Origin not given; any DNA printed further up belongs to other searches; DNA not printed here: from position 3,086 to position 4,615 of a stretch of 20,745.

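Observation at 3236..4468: Unusual fusion: CoaB-like (DFP) ligase domain plus a class II aldolase/adducin-like metal-binding domain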

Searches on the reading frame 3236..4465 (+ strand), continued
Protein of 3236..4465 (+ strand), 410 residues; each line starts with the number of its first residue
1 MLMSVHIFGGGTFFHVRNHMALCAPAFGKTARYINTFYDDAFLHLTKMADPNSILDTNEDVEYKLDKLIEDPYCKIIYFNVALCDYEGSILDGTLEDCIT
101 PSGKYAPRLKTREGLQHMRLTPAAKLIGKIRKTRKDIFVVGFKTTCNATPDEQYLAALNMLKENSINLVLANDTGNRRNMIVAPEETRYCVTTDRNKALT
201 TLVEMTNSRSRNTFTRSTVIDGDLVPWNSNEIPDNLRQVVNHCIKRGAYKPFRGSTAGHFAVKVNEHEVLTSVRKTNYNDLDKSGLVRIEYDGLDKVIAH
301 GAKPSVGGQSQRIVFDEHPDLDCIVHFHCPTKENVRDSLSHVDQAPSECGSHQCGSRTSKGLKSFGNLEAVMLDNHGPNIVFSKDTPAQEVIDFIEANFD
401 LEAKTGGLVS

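Call 54: find_homologous_proteins(query=L001:4992-5618:+)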
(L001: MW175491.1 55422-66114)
Query L001:4992-5618:+ (209 aa): 179 proteins with E <= 0.001 among 298 candidates; the best 120 are listed.
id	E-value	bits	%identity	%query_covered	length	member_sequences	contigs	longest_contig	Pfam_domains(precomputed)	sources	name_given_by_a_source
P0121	6.4e-131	452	99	100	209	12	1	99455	PF04127.23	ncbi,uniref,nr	ncbi:hypothetical protein PJKIFABJ_00119 [Pseudomonas phage PE09]|uniref:DNA/pantothenate metabolism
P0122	2.0e-99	349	78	98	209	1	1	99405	PF04127.23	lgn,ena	-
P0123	2.8e-96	339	73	99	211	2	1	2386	PF04127.23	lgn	-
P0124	1.0e-94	334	73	99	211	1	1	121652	PF04127.23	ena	-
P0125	2.6e-92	326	71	100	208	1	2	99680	PF04127.23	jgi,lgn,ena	jgi:hypothetical protein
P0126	5.2e-92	325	73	100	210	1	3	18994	PF04127.23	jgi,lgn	jgi:hypothetical protein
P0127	8.0e-92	325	71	100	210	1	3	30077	-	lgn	-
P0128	1.8e-91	323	72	100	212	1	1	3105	PF04127.23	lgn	-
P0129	2.0e-91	323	74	99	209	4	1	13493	PF04127.23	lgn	-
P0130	3.8e-91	322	70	100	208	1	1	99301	PF04127.23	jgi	jgi:hypothetical protein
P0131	5.1e-91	322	70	100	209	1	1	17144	PF04127.23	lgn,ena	-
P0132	4.2e-90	319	72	98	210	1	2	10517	PF04127.23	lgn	-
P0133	1.0e-89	318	72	98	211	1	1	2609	PF04127.23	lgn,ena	-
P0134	1.0e-88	314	71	100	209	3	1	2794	PF04127.23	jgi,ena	-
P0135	1.2e-88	314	69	100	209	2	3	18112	PF04127.23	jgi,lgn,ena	-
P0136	2.4e-88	313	71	99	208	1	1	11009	PF04127.23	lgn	-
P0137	4.2e-88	312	68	100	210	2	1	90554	PF04127.23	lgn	-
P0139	1.7e-87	310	69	99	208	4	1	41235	PF04127.23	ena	-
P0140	4.1e-87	309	68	100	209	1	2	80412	PF04127.23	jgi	jgi:hypothetical protein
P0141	3.1e-82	293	66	99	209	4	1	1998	PF04127.23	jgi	jgi:phosphopantothenoylcysteine synthetase/decarboxylase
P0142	1.5e-81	291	68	99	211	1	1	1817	PF04127.23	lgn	-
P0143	4.3e-81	290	65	99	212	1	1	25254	PF04127.23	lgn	-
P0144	9.6e-81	288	64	100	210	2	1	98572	PF04127.23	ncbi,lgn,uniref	ncbi:hypothetical protein ISREJYDI_CDS0079 [Pseudomonas phage UNO-G1W1]|uniref:DNA/pantothenate meta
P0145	4.0e-79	283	69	91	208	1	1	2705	PF04127.23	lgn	-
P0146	8.5e-79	282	64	97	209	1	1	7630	PF04127.23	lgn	-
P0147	8.9e-79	282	63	97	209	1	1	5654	PF04127.23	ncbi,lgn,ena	-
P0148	1.7e-78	281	63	97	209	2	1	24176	PF04127.23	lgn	-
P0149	6.3e-78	279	65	97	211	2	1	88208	PF04127.23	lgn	-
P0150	3.9e-77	277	63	97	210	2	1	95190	PF04127.23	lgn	-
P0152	1.1e-76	275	62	97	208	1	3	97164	PF04127.23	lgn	-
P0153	1.2e-75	272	63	97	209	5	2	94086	PF04127.23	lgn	-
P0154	1.7e-75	271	64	98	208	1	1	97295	PF04127.23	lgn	-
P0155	5.4e-75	270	61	97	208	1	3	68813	PF04127.23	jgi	jgi:phosphopantothenoylcysteine synthetase/decarboxylase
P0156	1.3e-74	268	60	98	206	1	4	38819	PF04127.23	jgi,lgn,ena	jgi:Phosphopantothenoylcysteine synthetase/decarboxylase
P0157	2.0e-74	268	65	98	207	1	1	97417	PF04127.23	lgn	-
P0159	2.9e-74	267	64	94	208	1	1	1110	PF04127.23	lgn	-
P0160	3.3e-74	267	61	97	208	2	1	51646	PF04127.23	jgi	jgi:phosphopantothenoylcysteine synthetase/decarboxylase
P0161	4.0e-74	267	61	97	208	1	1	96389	PF04127.23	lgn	-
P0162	6.1e-74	266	59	98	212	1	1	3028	PF04127.23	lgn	-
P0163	7.7e-74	266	60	98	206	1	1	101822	PF04127.23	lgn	-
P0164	9.5e-74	266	65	97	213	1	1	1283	PF04127.23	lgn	-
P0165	2.0e-73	265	64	89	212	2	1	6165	PF04127.23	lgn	-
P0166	2.4e-73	264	63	94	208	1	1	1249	PF04127.23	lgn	-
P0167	1.6e-72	262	63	91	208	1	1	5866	PF04127.23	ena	-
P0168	6.4e-72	260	63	94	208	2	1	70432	PF04127.23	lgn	-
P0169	8.6e-72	259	63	97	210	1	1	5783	PF04127.23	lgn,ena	-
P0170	4.2e-71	257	63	90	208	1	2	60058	PF04127.23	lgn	-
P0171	9.1e-71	256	61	97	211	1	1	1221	PF04127.23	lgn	-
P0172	3.6e-70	254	56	98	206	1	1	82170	PF04127.23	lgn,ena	-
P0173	1.3e-69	252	57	98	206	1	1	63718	PF04127.23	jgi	jgi:phosphopantothenoylcysteine synthetase/decarboxylase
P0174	1.7e-69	252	58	97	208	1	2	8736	PF04127.23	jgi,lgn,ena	-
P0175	9.8e-69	249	59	98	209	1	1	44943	PF04127.23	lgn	-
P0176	1.1e-68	249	54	97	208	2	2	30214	PF04127.23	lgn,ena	-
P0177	2.9e-67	244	61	93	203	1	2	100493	PF04127.23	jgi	jgi:hypothetical protein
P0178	6.5e-67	243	59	97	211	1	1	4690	PF04127.23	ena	-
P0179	9.2e-67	243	54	97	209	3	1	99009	PF04127.23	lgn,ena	-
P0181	3.9e-62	228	59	90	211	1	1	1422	PF04127.23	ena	-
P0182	9.2e-62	226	56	96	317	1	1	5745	PF04127.23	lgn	-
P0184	1.8e-61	226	56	90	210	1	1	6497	PF04127.23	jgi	jgi:phosphopantothenoylcysteine synthetase/decarboxylase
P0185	8.6e-61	223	55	95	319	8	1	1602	PF04127.23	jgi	jgi:hypothetical protein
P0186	9.0e-61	223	54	95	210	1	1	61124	PF04127.23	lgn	-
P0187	1.2e-60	223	54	95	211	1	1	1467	PF04127.23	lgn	-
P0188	1.5e-60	223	52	93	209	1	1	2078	PF04127.23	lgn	-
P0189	1.6e-60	222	52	98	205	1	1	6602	PF04127.23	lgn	-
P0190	2.2e-60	222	53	97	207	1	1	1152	PF04127.23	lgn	-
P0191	3.3e-60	221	55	92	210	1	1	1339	PF04127.23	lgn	-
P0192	3.8e-60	221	55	92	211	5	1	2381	PF04127.23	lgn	-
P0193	4.3e-60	221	53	95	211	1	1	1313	PF04127.23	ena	-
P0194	4.6e-60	221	67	75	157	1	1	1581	PF04127.23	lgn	-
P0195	1.3e-59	220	54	92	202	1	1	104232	PF04127.23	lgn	-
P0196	1.4e-59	219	53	92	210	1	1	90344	PF04127.23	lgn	-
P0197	1.8e-59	219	53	97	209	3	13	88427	PF04127.23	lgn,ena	-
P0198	2.0e-59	219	52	96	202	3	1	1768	PF04127.23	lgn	-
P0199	2.8e-59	218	56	92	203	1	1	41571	PF04127.23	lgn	-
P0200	1.1e-58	216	54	90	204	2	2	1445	PF04127.23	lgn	-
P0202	1.9e-58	216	54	91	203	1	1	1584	PF04127.23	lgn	-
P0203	2.0e-58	216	54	92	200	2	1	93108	PF04127.23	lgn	-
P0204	4.5e-58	214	53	100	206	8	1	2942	PF04127.23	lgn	-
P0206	9.4e-58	213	51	97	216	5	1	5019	PF04127.23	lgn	-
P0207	1.4e-57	213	51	97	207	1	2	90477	PF04127.23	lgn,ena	-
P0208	3.1e-57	212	54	94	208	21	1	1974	PF04127.23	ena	-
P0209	3.9e-57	211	55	92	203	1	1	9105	PF04127.23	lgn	-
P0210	5.7e-57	211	51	96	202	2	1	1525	PF04127.23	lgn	-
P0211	6.2e-57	211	52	91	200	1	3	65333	PF04127.23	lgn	-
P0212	6.5e-57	211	52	100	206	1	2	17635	PF04127.23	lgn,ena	-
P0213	6.7e-57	211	54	92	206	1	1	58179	PF04127.23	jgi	jgi:phosphopantothenoylcysteine synthetase/decarboxylase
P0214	8.3e-57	210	53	98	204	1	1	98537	PF04127.23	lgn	-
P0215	1.0e-56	210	53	91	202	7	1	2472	PF04127.23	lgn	-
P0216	1.1e-56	210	53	98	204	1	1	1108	PF04127.23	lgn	-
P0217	1.3e-56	210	53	92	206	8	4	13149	PF04127.23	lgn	-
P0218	1.6e-56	209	52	90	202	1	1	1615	PF04127.23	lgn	-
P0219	2.5e-56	209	53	92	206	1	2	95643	PF04127.23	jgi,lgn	jgi:phosphopantothenoylcysteine synthetase/decarboxylase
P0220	2.5e-56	209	53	92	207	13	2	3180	PF04127.23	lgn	-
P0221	4.8e-56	208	52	92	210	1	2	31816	PF04127.23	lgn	-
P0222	5.9e-56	208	56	84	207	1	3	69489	PF04127.23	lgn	-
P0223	7.8e-56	207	51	94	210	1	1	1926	PF04127.23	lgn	-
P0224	9.8e-56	207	50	96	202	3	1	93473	PF04127.23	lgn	-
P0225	1.6e-55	206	53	94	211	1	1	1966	PF04127.23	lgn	-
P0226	2.1e-55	206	53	92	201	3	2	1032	PF04127.23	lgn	-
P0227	2.9e-55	205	53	92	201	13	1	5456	PF04127.23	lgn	-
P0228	3.5e-55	205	56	85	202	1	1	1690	PF04127.23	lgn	-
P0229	1.3e-54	203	51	91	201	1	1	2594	PF04127.23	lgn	-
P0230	1.4e-54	203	51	90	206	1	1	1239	PF04127.23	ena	-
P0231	1.6e-54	203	51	98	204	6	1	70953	PF04127.23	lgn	-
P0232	4.5e-54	201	53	94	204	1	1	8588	PF04127.23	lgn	-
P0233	6.0e-54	201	57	84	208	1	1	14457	PF04127.23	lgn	-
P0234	6.4e-54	201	53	84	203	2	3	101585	PF04127.23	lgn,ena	-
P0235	6.5e-54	201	49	96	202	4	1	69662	PF04127.23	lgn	-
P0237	1.2e-52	197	53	92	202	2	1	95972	PF04127.23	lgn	-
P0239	2.3e-52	196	48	96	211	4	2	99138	PF04127.23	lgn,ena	-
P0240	2.7e-52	196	48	94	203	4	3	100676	PF04127.23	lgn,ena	-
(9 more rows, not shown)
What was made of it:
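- Some pipelines name the standalone homologs PPCS (call 54).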

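Call 55: fold_search(model_id=the predicted structure, library=viral)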
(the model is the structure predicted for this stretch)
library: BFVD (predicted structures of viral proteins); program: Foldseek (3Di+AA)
matches with E <= 10: 245; with E <= 0.001: 0
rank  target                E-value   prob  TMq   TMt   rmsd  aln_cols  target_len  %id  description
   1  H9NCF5                4.0e-02  0.57  0.19  0.38   8.4       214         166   10  (no name in the UniProt tables at hand)
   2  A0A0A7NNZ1            1.2e-01  0.06  0.12  0.15  16.9       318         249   10  Uncharacterized protein [Lactobacillus phage LfeInf]
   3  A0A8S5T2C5            4.4e-01  0.03  0.08  0.10  15.7       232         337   13  Uncharacterized protein [Siphoviridae sp. ctiJm4]
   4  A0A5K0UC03            4.7e-01  0.07  0.20  0.19  20.0       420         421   10  Peptidase C14 caspase domain-containing protein [Yasminevirus sp. GU-2018]
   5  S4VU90                5.0e-01  0.04  0.07  0.14  13.1       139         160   14  Uncharacterized protein [Pandoravirus dulcis]
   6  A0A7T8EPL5            5.0e-01  0.02  0.08  0.14  12.4       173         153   11  Uncharacterized protein [Erwinia phage pEa_SNUABM_5]
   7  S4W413                6.3e-01  0.04  0.09  0.06  16.1       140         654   11  Uncharacterized protein [Pandoravirus salinus]
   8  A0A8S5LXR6            6.7e-01  0.04  0.11  0.12  11.6       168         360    5  Uncharacterized protein [Myoviridae sp. ctZgq1]
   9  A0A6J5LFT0            7.1e-01  0.15  0.18  0.15   9.2       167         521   17  COG1032 Fe-S oxidoreductase [uncultured Caudovirales phage]
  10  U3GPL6                7.5e-01  0.02  0.09  0.08  18.6       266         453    9  Tegument protein [Suid betaherpesvirus 2]
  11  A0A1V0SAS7            8.0e-01  0.18  0.16  0.19   9.4       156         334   15  Uncharacterized protein [Catovirus CTV1]
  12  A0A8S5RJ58            1.0e+00  0.09  0.09  0.20   5.8        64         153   16  Uncharacterized protein [virus sp. ctML55]
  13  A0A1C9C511            1.1e+00  0.04  0.12  0.18  18.2       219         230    9  Putative TATA-box-binding protein [Heterosigma akashiwo virus 01]
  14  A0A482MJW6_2          1.2e+00  0.02  0.12  0.07  26.1       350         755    9  Uncharacterized protein [Nodularia phage vB_NspS-kac68v162]
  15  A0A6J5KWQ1            1.3e+00  0.03  0.09  0.23  14.4       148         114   11  Uncharacterized protein [uncultured Caudovirales phage]
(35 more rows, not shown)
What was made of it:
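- Tried and rejected: Nothing at E<=0.001 (call 55).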

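Call 56: find_encoding_contigs(protein=P0049, flank=10000, max_places=2)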
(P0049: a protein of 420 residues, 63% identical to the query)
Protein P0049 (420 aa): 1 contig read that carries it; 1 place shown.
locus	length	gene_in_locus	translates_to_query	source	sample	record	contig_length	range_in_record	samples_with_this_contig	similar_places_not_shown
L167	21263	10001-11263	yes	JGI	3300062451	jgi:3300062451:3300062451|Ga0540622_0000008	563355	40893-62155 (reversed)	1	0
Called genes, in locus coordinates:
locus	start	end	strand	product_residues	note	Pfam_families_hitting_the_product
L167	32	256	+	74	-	-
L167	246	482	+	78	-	-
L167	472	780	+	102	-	-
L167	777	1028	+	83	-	-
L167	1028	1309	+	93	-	-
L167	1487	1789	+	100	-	-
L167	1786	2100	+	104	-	-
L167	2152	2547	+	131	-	-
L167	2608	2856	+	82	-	-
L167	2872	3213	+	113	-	-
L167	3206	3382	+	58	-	-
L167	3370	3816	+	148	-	-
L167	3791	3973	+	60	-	-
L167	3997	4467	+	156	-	-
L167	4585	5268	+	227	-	-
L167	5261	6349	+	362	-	-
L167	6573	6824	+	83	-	-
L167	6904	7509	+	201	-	-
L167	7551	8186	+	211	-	-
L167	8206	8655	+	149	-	-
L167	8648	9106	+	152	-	-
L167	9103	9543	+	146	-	-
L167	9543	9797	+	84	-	-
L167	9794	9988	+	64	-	-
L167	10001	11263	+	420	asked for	PF00596:Aldolase_II (weak)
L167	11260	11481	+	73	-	-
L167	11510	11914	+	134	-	-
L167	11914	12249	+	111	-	-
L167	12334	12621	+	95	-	PF00486:Trans_reg_C (weak)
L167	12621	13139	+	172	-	-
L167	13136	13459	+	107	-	-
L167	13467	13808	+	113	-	-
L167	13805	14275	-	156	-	-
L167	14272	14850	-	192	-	-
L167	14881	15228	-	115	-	PF14216:DUF4326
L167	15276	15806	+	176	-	-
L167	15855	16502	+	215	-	-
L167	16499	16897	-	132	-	-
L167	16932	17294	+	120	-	-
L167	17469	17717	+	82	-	-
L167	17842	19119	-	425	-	PF04536:TPM_phosphatase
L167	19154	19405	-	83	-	-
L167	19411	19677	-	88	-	-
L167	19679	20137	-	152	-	-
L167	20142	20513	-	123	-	-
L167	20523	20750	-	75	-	-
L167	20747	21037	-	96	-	-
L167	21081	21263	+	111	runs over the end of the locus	-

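Call 57: find_encoding_contigs(protein=P0087, flank=10000, max_places=2)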
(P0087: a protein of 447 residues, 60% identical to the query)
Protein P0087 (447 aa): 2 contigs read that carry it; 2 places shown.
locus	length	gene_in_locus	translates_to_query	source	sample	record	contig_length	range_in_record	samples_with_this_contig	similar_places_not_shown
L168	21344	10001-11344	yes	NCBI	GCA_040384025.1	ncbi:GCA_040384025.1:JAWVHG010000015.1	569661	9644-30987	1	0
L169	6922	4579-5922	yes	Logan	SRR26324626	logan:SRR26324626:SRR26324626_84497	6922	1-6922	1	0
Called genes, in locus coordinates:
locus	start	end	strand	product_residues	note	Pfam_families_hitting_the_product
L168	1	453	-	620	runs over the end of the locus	PF13385:Laminin_G_3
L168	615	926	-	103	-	-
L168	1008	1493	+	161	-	-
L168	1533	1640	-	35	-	PF03462:PCRF (weak)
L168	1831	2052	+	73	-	-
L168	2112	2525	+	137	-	-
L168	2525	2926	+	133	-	-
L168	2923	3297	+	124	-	-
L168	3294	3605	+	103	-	-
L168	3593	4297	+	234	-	PF21762:DEDDh_C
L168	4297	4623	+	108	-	-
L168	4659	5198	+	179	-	PF02915:Rubrerythrin (weak)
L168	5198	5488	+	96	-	-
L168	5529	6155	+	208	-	PF13328:HD_4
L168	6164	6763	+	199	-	-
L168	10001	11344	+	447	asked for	PF00596:Aldolase_II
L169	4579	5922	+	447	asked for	PF00596:Aldolase_II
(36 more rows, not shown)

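Call 58: find_encoding_contigs(protein=P0060, flank=10000, max_places=2)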
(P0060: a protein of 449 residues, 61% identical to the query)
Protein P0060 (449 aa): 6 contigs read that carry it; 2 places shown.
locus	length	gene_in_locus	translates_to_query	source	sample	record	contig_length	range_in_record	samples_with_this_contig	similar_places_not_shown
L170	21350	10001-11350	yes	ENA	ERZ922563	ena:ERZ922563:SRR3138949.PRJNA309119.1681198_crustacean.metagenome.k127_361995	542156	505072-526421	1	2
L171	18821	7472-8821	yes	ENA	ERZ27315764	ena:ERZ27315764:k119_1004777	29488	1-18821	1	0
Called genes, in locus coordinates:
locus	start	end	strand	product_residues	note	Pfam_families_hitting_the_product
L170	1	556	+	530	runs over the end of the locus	PF03237:Terminase_6N, PF17289:Terminase_6C (weak)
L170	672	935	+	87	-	-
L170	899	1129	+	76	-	-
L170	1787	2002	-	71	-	-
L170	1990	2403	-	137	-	-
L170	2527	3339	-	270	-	-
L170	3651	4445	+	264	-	-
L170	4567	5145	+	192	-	-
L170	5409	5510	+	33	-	-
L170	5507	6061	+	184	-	-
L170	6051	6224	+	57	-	-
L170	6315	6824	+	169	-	-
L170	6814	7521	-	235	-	-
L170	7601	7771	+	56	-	-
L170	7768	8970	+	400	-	PF00579:tRNA-synt_1b, PF22421:SYY_C-terminal, PF01479:S4 (weak)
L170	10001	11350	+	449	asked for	PF00596:Aldolase_II (faint)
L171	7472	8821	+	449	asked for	PF00596:Aldolase_II (faint)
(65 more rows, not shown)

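Call 70: search_protein_families(library=phrogs, proteins=[L118:9293-9637:+, L048:9233-9772:+, L101:7131-7961:+, L164:741-1661:+], max_evalue=0.001)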
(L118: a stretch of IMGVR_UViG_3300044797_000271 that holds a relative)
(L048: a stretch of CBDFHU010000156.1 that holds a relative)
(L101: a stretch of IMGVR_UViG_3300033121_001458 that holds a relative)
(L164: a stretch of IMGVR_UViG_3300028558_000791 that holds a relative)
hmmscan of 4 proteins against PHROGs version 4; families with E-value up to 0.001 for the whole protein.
L118:9293-9637:+ (115 aa): 1 family
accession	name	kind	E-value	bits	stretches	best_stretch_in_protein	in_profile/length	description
phrog_36447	-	unknown function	3.8e-07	30.8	1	69-98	7-38/52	-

L048:9233-9772:+ (179 aa): 5 families
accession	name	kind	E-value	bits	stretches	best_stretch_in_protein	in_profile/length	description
phrog_3084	-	lysis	1.2e-09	38.8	1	44-177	18-137/468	endolysin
phrog_6700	-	lysis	2.4e-07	29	1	45-151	2621-2716/2898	endolysin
phrog_7767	-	other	1.3e-06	29.3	1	47-128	18-92/194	metallo-endopeptidase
phrog_880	-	lysis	0.00018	22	1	41-149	21-122/435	endolysin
phrog_10030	-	tail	0.00034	19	1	22-127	1886-1990/2105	tail length tape measure protein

L101:7131-7961:+ (277 aa): 0 families

L164:741-1661:+ (307 aa): 0 families
